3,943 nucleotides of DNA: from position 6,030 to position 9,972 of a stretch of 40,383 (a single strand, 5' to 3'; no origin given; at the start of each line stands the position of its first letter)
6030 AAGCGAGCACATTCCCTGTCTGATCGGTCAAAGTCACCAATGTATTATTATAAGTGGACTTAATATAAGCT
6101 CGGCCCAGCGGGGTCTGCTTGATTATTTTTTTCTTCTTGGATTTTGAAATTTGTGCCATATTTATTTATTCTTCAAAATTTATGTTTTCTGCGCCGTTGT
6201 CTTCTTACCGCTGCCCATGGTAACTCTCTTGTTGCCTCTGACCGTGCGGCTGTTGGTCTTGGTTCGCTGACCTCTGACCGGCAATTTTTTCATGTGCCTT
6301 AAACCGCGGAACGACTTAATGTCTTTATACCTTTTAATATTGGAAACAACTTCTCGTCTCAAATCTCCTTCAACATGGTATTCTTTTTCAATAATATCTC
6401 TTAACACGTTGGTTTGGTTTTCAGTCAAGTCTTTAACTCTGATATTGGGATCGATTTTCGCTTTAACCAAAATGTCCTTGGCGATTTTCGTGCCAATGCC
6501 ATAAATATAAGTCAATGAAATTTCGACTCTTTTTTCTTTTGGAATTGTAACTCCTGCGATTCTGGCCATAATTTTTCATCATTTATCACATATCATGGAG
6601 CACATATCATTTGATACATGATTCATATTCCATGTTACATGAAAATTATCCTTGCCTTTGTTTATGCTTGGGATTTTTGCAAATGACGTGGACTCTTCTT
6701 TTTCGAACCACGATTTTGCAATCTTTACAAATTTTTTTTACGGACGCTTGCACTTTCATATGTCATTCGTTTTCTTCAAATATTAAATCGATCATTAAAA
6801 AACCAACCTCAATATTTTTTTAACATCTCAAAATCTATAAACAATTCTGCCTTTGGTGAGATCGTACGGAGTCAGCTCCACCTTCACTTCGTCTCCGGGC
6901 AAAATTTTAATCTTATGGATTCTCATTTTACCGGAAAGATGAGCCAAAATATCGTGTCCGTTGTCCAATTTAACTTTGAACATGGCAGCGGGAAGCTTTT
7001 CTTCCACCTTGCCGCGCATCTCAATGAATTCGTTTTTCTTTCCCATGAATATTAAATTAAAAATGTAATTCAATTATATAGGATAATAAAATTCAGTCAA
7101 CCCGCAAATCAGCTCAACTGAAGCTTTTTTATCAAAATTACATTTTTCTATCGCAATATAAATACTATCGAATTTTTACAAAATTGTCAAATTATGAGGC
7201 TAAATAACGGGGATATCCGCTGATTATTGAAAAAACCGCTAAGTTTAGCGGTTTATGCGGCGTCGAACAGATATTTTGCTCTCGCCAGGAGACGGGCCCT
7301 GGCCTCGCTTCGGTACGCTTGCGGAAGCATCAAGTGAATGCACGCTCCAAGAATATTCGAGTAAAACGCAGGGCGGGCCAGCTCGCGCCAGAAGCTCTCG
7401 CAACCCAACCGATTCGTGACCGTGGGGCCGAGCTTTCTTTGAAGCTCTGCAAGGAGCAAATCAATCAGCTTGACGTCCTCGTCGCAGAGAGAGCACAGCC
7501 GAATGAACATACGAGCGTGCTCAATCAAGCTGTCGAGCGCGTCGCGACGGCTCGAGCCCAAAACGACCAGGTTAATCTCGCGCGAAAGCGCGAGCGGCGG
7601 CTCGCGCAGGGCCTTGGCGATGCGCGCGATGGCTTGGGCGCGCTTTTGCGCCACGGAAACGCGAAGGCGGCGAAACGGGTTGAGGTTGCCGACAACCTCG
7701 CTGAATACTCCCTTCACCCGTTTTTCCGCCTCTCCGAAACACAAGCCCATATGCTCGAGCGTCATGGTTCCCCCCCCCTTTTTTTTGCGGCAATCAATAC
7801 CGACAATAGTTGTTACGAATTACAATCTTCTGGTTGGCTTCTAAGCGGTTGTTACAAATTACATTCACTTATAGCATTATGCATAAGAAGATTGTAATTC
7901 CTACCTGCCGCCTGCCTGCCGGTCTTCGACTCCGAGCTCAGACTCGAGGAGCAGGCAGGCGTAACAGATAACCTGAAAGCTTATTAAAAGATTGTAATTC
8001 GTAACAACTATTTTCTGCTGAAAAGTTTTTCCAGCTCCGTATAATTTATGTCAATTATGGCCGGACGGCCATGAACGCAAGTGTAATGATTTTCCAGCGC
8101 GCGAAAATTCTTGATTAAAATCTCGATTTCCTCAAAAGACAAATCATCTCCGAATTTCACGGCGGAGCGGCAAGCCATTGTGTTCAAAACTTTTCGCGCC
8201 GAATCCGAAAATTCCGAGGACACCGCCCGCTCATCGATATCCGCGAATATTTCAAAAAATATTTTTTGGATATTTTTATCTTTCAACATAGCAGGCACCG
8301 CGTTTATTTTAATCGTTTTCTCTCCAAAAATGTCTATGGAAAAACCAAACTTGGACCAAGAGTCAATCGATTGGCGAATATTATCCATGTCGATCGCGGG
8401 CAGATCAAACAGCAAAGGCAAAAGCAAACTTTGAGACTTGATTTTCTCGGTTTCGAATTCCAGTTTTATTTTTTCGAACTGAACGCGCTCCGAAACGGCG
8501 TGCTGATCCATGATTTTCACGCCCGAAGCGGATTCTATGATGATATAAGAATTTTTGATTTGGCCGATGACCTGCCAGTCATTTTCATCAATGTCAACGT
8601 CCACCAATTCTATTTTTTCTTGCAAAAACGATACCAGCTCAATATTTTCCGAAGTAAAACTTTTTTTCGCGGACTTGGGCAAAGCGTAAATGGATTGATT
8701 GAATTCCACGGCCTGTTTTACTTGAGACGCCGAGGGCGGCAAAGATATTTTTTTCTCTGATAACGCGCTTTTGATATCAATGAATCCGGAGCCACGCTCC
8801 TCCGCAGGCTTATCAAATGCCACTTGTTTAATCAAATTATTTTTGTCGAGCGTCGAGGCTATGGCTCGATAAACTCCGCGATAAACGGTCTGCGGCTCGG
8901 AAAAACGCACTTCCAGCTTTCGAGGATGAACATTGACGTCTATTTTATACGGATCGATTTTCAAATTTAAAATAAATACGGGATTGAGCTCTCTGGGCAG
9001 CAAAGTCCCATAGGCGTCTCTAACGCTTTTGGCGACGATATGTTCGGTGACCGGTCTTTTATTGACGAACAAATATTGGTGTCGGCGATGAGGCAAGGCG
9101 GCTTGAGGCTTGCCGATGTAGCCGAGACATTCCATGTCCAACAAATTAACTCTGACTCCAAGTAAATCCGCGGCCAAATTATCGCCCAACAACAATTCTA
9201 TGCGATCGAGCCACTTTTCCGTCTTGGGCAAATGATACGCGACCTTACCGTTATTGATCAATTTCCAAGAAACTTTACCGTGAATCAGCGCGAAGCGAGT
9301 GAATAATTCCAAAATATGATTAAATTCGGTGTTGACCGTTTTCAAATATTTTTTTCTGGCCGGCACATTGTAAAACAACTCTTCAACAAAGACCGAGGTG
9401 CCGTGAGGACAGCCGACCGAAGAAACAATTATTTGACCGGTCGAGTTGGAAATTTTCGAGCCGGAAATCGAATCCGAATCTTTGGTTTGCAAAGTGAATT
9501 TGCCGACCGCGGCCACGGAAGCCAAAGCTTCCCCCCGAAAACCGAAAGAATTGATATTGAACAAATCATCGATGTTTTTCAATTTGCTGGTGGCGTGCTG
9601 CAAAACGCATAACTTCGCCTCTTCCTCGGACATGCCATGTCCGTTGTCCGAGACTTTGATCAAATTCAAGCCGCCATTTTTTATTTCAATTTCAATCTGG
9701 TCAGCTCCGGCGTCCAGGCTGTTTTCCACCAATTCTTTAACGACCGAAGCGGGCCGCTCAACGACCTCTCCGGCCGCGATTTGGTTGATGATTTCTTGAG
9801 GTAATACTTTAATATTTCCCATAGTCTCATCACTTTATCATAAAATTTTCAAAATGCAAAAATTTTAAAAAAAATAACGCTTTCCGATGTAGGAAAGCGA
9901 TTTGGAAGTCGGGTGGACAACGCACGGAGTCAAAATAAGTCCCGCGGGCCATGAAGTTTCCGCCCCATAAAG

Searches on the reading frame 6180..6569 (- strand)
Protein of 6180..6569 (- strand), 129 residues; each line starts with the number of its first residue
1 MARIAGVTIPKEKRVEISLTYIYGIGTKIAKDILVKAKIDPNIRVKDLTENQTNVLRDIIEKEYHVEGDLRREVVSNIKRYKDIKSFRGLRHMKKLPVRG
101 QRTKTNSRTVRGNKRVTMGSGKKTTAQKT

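Call 61: search_protein_families(library=pfam, proteins=[window:6180-6569:-], max_evalue=0.00001)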
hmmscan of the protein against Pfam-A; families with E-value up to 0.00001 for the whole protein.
window:6180-6569:- (129 aa): 1 family
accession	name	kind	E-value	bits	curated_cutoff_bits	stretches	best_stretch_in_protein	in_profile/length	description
PF00416.27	Ribosomal_S13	-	1.1e-30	107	31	1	3-109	1-128/128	Ribosomal protein S13/S18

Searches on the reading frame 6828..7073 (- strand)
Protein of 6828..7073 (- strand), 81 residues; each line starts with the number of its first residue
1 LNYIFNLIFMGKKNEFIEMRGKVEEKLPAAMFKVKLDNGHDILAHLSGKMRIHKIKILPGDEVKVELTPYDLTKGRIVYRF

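Call 61: search_protein_families(library=pfam, proteins=[window:6828-7073:-], max_evalue=0.00001)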
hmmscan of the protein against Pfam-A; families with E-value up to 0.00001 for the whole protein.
window:6828-7073:- (81 aa): 1 family
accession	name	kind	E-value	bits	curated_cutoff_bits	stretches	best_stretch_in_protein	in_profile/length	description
PF01176.25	eIF-1a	-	9.9e-28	96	30.2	1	17-80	1-64/64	Translation initiation factor 1A / IF-1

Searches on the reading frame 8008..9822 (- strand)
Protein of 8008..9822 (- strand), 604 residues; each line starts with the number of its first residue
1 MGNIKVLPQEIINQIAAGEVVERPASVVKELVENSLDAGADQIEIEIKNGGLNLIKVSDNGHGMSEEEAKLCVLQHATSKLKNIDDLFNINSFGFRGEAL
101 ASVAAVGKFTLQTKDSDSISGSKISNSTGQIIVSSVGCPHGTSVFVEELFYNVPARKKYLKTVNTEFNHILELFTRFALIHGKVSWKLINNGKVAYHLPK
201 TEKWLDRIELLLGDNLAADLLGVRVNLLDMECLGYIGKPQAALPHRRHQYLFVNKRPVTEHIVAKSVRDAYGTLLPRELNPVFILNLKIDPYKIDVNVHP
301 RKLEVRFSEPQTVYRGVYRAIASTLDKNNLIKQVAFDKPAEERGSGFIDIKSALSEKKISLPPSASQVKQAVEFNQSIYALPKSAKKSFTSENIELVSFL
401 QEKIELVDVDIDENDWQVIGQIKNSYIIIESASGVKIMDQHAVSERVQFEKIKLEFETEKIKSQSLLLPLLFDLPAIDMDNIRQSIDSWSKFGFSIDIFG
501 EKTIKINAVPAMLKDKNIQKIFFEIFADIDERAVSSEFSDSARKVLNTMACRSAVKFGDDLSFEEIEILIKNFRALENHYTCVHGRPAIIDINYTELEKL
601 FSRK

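Call 9: search_protein_families(library=pfam, proteins=[window:8008-9822:-])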
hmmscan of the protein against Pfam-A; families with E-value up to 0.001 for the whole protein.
window:8008-9822:- (604 aa): 4 families
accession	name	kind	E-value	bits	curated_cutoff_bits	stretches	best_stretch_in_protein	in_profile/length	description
PF08676.16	MutL_C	-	3.8e-34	117.8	25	1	419-560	1-141/142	MutL C terminal dimerisation domain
PF01119.25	DNA_mis_repair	-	2.7e-31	108.1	26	1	211-325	4-118/119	DNA mismatch repair protein, C-terminal domain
PF13589.12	HATPase_c_3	-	1.5e-13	51.4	25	1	25-120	4-99/137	Histidine kinase-, DNA gyrase B-, and HSP90-like ATPase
PF02518.31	HATPase_c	-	3.5e-07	31.1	26.4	1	22-70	4-55/111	Histidine kinase-, DNA gyrase B-, and HSP90-like ATPase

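Call 10: find_related_loci(query=window:8008-9822:-, collection=genome_contigs, flank=4000)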
Query window:8008-9822:- (604 aa) in genome_contigs; peptide patterns used: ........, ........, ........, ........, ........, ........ (x = any residue, [..] = any of these).
90 stretches matched a pattern; 2 encode a relative of the query (tblastn E <= 1e-3); 2 distinct loci.
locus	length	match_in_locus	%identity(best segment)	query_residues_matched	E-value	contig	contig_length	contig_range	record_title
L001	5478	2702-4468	38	1-604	8e-114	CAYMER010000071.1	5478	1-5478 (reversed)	MAG TPA_asm: uncultured bacterium isolate binchicken_co18_506 genome assembly, contig: k141_1057718, whole genome shotgu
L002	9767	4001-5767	36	1-604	2e-115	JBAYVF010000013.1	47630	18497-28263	MAG: Candidatus Omnitrophota bacterium isolate SO_2016_LW3_53 scaffold01116_LW162_2016, whole genome shotgun sequence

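Call 11: find_encoding_contigs(protein=window:8008-9822:-, flank=3000, max_places=10)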
Protein window:8008-9822:- (604 aa): 3 contigs read that carry it; 1 place shown.
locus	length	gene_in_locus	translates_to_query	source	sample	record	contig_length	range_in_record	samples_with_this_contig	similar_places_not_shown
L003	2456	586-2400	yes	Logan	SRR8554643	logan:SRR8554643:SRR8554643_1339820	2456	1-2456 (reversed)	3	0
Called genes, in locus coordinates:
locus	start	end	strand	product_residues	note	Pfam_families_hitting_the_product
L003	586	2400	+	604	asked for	PF02518:HATPase_c (weak), PF13589:HATPase_c_3, PF01119:DNA_mis_repair, PF08676:MutL_C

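Call 16: find_homologous_proteins(query=window:8008-9822:-, max_evalue=1e-50)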
Query window:8008-9822:- (604 aa): 7998 proteins with E <= 1e-50 among 8000 candidates; the best 120 are listed.
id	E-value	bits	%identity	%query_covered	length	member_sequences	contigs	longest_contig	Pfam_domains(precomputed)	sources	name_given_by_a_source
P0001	0.0e+0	1331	100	100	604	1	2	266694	PF01119.26,PF08676.17,PF02518.32,PF13589.13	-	-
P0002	5.3e-258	876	64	100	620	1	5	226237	PF01119.26,PF08676.17,PF02518.32,PF13589.13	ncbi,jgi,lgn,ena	-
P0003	7.9e-257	872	63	100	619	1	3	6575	PF01119.26,PF08676.17,PF02518.32,PF13589.13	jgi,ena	-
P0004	6.3e-251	852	63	100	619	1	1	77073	PF01119.26,PF08676.17,PF02518.32,PF13589.13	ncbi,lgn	ncbi:MAG: DNA mismatch repair endonuclease MutL [Patescibacteria group bacterium]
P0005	2.6e-240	817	61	100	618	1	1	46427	PF01119.26,PF08676.17,PF02518.32,PF13589.13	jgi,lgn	-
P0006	5.3e-172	592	48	100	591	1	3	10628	PF01119.26,PF08676.17,PF02518.32,PF13589.13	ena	-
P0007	1.1e-169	584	46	100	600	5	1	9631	PF01119.26,PF08676.17,PF02518.32,PF13589.13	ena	-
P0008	3.2e-168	579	47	100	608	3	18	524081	PF01119.26,PF08676.17,PF02518.32,PF13589.13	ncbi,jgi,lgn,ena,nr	ncbi:DNA mismatch repair endonuclease MutL [Candidatus Falkowbacteria bacterium]|jgi:DNA mismatch re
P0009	2.6e-167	576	47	100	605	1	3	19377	PF01119.26,PF08676.17,PF02518.32,PF13589.13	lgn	-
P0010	6.5e-167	575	46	100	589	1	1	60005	PF01119.26,PF08676.17,PF02518.32,PF13589.13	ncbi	ncbi:MAG: DNA mismatch repair endonuclease MutL [Parcubacteria group bacterium]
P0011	1.1e-166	574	47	100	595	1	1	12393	PF01119.26,PF08676.17,PF02518.32,PF13589.13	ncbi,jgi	-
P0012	1.7e-165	570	46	99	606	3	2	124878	PF01119.26,PF08676.17,PF02518.32,PF13589.13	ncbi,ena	ncbi:MAG: DNA mismatch repair endonuclease MutL [Patescibacteria group bacterium]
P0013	3.7e-165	569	45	100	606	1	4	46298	PF01119.26,PF08676.17,PF02518.32,PF13589.13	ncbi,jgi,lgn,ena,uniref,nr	ncbi:hypothetical protein COT97_01515 [Candidatus Falkowbacteria bacterium CG10_big_fil_rev_8_21_14_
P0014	4.3e-165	569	47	100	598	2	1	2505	PF01119.26,PF08676.17,PF02518.32,PF13589.13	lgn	-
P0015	6.1e-165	568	46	100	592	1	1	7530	PF01119.26,PF08676.17,PF02518.32,PF13589.13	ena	-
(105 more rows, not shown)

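Call 17: find_encoding_contigs(protein=P0002, flank=4000, max_places=3)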
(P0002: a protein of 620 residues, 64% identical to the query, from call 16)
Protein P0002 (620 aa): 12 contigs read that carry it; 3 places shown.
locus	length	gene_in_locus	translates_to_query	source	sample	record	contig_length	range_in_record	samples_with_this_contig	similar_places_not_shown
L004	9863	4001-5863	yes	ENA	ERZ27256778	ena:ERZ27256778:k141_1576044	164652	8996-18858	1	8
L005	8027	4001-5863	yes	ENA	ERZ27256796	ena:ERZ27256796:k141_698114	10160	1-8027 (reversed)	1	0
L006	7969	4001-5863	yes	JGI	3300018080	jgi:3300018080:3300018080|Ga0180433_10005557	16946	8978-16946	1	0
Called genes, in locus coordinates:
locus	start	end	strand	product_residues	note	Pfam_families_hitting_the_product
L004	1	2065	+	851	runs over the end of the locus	PF01624:MutS_I, PF05188:MutS_II, PF05192:MutS_III, PF05190:MutS_IV, PF00488:MutS_V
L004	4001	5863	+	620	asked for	PF02518:HATPase_c (weak), PF13589:HATPase_c_3, PF01119:DNA_mis_repair, PF08676:MutL_C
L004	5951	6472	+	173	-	-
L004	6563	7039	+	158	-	-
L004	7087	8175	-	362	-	PF01435:Peptidase_M48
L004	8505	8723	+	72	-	PF01176:eIF-1a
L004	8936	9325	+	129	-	PF00416:Ribosomal_S13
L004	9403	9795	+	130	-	PF00411:Ribosomal_S11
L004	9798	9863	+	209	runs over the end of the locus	PF00163:Ribosomal_S4, PF22421:SYY_C-terminal (faint), PF01479:S4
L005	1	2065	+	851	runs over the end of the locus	PF01624:MutS_I, PF05188:MutS_II, PF05192:MutS_III, PF05190:MutS_IV, PF00488:MutS_V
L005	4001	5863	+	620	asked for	PF02518:HATPase_c (weak), PF13589:HATPase_c_3, PF01119:DNA_mis_repair, PF08676:MutL_C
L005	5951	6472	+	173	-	-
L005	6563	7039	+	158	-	-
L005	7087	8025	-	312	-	?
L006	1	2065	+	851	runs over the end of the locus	PF01624:MutS_I, PF05188:MutS_II, PF05192:MutS_III, PF05190:MutS_IV, PF00488:MutS_V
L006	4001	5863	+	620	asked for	PF02518:HATPase_c (weak), PF13589:HATPase_c_3, PF01119:DNA_mis_repair, PF08676:MutL_C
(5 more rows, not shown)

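Call 18: find_encoding_contigs(protein=P0003, flank=4000, max_places=3)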
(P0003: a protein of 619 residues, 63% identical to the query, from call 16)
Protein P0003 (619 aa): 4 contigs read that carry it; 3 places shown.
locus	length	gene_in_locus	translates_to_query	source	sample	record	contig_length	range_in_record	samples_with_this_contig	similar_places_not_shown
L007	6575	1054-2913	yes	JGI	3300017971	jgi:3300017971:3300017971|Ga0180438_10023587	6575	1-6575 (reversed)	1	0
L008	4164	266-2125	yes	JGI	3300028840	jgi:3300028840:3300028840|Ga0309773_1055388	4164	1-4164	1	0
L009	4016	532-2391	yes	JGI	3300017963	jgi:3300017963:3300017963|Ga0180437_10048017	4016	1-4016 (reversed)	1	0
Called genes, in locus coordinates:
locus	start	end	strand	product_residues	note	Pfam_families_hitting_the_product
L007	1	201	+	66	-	?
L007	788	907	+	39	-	-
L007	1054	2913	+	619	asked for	PF02518:HATPase_c (weak), PF13589:HATPase_c_3, PF01119:DNA_mis_repair, PF08676:MutL_C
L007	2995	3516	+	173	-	-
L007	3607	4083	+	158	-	-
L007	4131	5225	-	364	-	PF01435:Peptidase_M48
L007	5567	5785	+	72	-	PF01176:eIF-1a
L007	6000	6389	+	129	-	PF00416:Ribosomal_S13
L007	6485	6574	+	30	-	?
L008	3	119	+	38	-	?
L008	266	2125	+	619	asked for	PF02518:HATPase_c (weak), PF13589:HATPase_c_3, PF01119:DNA_mis_repair, PF08676:MutL_C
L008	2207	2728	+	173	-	-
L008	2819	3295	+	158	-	-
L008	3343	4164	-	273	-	?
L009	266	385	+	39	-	-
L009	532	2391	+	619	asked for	PF02518:HATPase_c (weak), PF13589:HATPase_c_3, PF01119:DNA_mis_repair, PF08676:MutL_C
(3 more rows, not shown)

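Call 19: find_encoding_contigs(protein=P0004, flank=4000, max_places=3)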
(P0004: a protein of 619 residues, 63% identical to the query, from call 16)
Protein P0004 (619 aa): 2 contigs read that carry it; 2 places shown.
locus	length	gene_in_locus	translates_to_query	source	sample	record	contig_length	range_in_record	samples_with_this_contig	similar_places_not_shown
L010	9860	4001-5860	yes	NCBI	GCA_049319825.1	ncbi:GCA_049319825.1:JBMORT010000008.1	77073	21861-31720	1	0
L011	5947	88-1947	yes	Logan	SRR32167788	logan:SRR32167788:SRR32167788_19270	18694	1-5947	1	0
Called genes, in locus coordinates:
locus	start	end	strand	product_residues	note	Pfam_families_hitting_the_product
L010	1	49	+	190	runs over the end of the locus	PF13489:Methyltransf_23, PF13847:Methyltransf_31, PF08241:Methyltransf_11, PF08242:Methyltransf_12, PF13649:Methyltransf_25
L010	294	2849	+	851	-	PF01624:MutS_I, PF05188:MutS_II, PF05192:MutS_III, PF05190:MutS_IV, PF00488:MutS_V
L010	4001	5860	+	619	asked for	PF02518:HATPase_c (weak), PF13589:HATPase_c_3, PF01119:DNA_mis_repair, PF08676:MutL_C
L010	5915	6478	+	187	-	-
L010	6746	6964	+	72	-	PF01176:eIF-1a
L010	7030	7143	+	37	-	PF00444:Ribosomal_L36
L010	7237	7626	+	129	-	PF00416:Ribosomal_S13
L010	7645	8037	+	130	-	PF00411:Ribosomal_S11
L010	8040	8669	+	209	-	PF00163:Ribosomal_S4, PF01479:S4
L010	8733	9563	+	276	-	PF01193:RNA_pol_L, PF01000:RNA_pol_A_bac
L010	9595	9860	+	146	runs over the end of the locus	PF01196:Ribosomal_L17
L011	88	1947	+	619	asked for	PF02518:HATPase_c (weak), PF13589:HATPase_c_3, PF01119:DNA_mis_repair, PF08676:MutL_C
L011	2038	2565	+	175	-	-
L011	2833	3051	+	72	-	PF01176:eIF-1a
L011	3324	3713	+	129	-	PF00416:Ribosomal_S13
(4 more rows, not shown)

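Call 20: find_encoding_contigs(protein=P0005, flank=4000, max_places=3)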
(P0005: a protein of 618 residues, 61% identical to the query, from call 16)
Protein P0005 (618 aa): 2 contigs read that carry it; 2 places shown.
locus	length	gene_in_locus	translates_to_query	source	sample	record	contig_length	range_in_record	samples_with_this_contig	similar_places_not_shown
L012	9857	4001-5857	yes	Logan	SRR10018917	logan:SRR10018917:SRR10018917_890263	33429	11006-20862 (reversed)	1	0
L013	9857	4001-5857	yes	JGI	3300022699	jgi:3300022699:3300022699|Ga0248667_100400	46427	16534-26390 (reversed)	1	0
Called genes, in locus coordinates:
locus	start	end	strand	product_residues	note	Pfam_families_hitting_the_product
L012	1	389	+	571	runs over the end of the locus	PF00664:ABC_membrane, PF00005:ABC_tran, PF13401:AAA_22 (weak)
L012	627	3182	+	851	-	PF01624:MutS_I, PF05188:MutS_II, PF05192:MutS_III, PF05190:MutS_IV, PF00488:MutS_V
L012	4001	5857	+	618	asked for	PF02518:HATPase_c (weak), PF13589:HATPase_c_3, PF01119:DNA_mis_repair, PF08676:MutL_C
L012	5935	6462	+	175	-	-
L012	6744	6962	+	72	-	PF01176:eIF-1a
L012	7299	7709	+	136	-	PF00416:Ribosomal_S13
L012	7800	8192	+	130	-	PF00411:Ribosomal_S11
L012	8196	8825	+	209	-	PF00163:Ribosomal_S4, PF01479:S4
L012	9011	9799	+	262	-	PF01193:RNA_pol_L, PF01000:RNA_pol_A_bac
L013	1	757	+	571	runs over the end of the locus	PF00664:ABC_membrane, PF00005:ABC_tran, PF13401:AAA_22 (weak)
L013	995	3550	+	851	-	PF01624:MutS_I, PF05188:MutS_II, PF05192:MutS_III, PF05190:MutS_IV, PF00488:MutS_V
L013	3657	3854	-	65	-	-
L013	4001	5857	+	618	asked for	PF02518:HATPase_c (weak), PF13589:HATPase_c_3, PF01119:DNA_mis_repair, PF08676:MutL_C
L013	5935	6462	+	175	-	-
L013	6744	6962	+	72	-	PF01176:eIF-1a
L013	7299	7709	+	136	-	PF00416:Ribosomal_S13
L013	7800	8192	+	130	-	PF00411:Ribosomal_S11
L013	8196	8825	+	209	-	PF00163:Ribosomal_S4, PF01479:S4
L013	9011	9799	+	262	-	PF01193:RNA_pol_L, PF01000:RNA_pol_A_bac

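Call 28: find_encoding_contigs(protein=P0006, flank=3000, max_places=2)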
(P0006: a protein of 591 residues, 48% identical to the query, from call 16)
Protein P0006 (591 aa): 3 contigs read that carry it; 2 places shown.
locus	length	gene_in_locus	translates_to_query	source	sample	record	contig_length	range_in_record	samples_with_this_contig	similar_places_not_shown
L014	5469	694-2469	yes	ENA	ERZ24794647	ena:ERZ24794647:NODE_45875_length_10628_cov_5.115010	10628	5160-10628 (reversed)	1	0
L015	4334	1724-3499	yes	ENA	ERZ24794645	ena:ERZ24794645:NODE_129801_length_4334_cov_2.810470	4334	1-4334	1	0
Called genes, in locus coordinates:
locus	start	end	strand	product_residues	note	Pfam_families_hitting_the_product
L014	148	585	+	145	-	-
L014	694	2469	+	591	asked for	PF02518:HATPase_c, PF13589:HATPase_c_3, PF01119:DNA_mis_repair, PF08676:MutL_C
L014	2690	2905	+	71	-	PF01176:eIF-1a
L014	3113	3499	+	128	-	PF00416:Ribosomal_S13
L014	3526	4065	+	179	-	PF00411:Ribosomal_S11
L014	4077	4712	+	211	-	PF00163:Ribosomal_S4, PF01479:S4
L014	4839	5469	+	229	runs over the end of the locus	PF01193:RNA_pol_L, PF01000:RNA_pol_A_bac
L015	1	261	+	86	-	?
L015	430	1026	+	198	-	-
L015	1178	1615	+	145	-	-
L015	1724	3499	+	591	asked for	PF02518:HATPase_c, PF13589:HATPase_c_3, PF01119:DNA_mis_repair, PF08676:MutL_C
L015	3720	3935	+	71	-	PF01176:eIF-1a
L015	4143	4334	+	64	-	?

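Call 29: find_encoding_contigs(protein=P0008, flank=3000, max_places=2)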
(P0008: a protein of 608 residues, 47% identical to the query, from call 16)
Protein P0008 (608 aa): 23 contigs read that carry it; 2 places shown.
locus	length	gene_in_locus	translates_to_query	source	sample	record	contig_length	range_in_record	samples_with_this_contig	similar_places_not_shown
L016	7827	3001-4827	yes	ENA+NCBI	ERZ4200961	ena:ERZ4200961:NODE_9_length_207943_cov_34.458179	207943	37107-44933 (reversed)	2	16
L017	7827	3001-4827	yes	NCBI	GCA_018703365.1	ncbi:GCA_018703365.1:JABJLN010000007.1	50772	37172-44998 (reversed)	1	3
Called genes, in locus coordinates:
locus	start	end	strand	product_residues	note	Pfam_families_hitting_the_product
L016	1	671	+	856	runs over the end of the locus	PF01624:MutS_I, PF05188:MutS_II, PF05192:MutS_III, PF05190:MutS_IV, PF00488:MutS_V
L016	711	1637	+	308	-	-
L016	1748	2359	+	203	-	-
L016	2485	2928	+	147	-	-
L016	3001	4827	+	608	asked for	PF02518:HATPase_c (weak), PF13589:HATPase_c_3, PF01119:DNA_mis_repair, PF08676:MutL_C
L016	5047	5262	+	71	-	PF01176:eIF-1a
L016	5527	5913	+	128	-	PF00416:Ribosomal_S13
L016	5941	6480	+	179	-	PF00411:Ribosomal_S11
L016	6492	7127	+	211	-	PF00163:Ribosomal_S4, PF01479:S4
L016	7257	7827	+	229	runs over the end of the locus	PF01193:RNA_pol_L, PF01000:RNA_pol_A_bac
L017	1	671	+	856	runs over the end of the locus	PF01624:MutS_I, PF05188:MutS_II, PF05192:MutS_III, PF05190:MutS_IV, PF00488:MutS_V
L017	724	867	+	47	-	-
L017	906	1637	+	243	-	-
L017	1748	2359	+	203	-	-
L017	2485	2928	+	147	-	-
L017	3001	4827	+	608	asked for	PF02518:HATPase_c (weak), PF13589:HATPase_c_3, PF01119:DNA_mis_repair, PF08676:MutL_C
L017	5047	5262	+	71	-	PF01176:eIF-1a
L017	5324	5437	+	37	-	PF00444:Ribosomal_L36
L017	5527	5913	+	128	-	PF00416:Ribosomal_S13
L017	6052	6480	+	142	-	PF00411:Ribosomal_S11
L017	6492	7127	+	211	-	PF00163:Ribosomal_S4, PF01479:S4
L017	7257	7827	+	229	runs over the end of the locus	PF01193:RNA_pol_L, PF01000:RNA_pol_A_bac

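Call 73: search_protein_families(library=pfam, proteins=[L016:711-1637:+, L016:1748-2359:+, L016:2485-2928:+, L014:148-585:+, L015:430-1026:+], max_evalue=0.1)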
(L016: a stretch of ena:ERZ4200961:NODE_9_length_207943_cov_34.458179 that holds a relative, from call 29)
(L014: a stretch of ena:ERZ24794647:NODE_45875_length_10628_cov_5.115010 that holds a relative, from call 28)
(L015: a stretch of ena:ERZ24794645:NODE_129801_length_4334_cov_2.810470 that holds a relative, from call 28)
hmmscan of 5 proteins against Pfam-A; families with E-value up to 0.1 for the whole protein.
L016:711-1637:+ (308 aa): 2 families
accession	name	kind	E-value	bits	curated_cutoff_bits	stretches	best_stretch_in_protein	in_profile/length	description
PF17370.7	DUF5392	-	0.086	13.4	25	0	36-65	21-53/139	Family of unknown function (DUF5392)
PF03908.18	Sec20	-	0.096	13.1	27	0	37-61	64-88/92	Sec20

L016:1748-2359:+ (203 aa): 0 families

L016:2485-2928:+ (147 aa): 3 families
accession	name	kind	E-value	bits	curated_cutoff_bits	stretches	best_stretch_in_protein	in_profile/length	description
PF15392.11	Joubert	-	0.032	14.3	27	1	58-110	113-162/334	Joubert syndrome-associated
PF05546.16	She9_MDM33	-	0.076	13.3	22.2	1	86-130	110-154/198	She9 / Mdm33 family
PF25320.1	TELO2_ARM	-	0.097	12.5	27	0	40-97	180-235/242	TELO2 ARM repeat domain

L014:148-585:+ (145 aa): 2 families
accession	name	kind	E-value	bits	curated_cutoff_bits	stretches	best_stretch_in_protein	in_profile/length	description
PF10218.14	SPRING1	-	0.0027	18.2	22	1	5-53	47-95/131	SREBP regulating gene protein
PF13001.13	ECM29_N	-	0.083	12.1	22.3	1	30-110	392-463/497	Proteasome component ECM29, N-terminal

L015:430-1026:+ (198 aa): 1 family
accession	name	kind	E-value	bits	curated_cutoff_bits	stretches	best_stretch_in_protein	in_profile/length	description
PF13901.12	RH_dom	-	0.011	16.1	28.1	1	4-133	10-134/206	Rubicon Homology Domain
